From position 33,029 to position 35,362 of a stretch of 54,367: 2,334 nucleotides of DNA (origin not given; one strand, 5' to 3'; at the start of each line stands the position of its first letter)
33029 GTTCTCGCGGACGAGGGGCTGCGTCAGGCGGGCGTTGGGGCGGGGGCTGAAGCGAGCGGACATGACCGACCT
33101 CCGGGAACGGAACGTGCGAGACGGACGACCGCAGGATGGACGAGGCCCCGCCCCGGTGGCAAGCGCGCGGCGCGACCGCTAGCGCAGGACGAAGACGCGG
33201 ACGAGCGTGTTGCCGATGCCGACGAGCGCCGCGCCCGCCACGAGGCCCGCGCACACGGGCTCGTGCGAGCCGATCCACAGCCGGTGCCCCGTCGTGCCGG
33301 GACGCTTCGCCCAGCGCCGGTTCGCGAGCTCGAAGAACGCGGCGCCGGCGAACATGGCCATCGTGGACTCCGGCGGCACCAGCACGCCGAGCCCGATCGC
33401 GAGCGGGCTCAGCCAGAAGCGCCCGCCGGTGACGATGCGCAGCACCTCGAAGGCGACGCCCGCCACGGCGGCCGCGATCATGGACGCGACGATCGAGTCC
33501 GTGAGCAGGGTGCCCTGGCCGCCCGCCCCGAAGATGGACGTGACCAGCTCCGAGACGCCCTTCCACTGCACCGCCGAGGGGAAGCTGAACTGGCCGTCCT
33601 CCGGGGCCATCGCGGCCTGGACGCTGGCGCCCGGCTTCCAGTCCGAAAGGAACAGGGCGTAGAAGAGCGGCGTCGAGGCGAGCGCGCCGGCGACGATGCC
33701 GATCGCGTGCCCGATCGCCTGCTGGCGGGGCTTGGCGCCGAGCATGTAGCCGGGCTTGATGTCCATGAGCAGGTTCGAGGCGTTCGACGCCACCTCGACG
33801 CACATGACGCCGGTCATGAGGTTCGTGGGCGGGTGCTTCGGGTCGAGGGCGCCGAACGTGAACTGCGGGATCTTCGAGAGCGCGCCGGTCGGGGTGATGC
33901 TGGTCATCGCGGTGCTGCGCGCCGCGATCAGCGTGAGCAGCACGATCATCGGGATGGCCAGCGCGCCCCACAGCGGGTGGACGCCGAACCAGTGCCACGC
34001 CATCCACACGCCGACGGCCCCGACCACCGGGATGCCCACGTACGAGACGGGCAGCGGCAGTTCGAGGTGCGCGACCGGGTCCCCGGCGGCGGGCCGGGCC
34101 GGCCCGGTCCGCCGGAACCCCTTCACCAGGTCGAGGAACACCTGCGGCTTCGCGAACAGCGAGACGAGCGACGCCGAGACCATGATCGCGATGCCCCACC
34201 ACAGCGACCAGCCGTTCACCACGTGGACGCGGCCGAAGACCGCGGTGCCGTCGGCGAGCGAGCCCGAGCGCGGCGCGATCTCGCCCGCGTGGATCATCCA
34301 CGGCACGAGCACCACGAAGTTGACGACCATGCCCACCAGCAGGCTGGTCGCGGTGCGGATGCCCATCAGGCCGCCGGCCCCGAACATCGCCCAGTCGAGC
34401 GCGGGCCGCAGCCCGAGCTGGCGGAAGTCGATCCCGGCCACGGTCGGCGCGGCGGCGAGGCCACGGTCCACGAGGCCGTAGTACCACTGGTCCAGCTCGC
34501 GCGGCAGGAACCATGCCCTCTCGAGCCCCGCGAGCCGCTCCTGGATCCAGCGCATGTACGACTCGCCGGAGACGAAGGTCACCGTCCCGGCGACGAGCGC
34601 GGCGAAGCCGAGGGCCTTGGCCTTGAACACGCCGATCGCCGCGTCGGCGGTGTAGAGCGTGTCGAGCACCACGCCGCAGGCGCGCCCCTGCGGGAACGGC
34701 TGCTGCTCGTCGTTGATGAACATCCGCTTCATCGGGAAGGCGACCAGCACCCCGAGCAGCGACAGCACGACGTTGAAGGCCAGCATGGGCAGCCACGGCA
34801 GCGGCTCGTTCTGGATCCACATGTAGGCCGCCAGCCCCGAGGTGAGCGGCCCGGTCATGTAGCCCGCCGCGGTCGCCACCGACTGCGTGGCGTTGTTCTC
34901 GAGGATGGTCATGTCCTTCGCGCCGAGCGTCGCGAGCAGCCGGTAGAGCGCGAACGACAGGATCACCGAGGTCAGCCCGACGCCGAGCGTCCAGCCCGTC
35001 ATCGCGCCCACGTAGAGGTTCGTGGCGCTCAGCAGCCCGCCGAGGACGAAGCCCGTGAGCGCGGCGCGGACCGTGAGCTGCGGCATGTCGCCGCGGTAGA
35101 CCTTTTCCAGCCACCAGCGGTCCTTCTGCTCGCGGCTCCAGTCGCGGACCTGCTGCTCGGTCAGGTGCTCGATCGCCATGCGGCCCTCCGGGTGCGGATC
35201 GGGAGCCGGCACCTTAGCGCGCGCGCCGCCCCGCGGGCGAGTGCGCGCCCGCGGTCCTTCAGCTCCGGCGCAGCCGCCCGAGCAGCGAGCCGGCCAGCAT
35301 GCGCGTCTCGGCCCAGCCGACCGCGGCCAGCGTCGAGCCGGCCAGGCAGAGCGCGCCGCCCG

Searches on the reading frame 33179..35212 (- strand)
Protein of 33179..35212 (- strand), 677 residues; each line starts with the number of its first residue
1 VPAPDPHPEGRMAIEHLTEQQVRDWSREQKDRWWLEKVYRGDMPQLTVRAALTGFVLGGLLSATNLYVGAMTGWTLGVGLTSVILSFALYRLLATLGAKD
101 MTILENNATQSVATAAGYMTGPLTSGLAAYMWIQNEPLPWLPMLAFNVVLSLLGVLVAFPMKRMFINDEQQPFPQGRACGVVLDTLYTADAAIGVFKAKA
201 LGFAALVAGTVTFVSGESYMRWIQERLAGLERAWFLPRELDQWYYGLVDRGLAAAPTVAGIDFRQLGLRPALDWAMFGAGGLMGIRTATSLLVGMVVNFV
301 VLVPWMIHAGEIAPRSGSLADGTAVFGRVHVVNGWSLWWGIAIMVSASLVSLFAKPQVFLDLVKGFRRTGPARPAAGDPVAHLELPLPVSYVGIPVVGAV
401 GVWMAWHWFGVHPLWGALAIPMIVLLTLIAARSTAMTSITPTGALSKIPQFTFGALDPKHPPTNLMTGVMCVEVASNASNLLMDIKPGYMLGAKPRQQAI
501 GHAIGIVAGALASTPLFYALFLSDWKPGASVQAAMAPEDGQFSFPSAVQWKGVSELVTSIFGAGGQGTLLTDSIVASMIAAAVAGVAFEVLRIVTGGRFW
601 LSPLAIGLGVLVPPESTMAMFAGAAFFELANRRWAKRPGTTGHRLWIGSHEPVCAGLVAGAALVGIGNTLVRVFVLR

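Call 14: search_protein_families(library=pfam, proteins=[window:33179-35212:-])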
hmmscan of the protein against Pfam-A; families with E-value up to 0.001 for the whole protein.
window:33179-35212:- (677 aa): 1 family
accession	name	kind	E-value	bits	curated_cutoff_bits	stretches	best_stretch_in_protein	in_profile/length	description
PF03169.20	OPT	-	4e-59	201.3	25.8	1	45-668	1-619/623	OPT oligopeptide transporter protein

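Call 58: search_protein_families(library=ncbifam, proteins=[window:33179-35212:-], max_evalue=0.00001)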
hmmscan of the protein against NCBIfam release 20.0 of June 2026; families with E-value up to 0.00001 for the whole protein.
window:33179-35212:- (677 aa): 2 families
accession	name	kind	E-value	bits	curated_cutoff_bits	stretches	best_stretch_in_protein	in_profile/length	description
TIGR00728.1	OPT_sfam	superfamily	1.1e-35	123.4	128.35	2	42-352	13-306/659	OPT family oligopeptide transporter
TIGR00733.1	TIGR00733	equivalog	1.9e-25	89.4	182.5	2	46-216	2-163/589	OPT family oligopeptide transporter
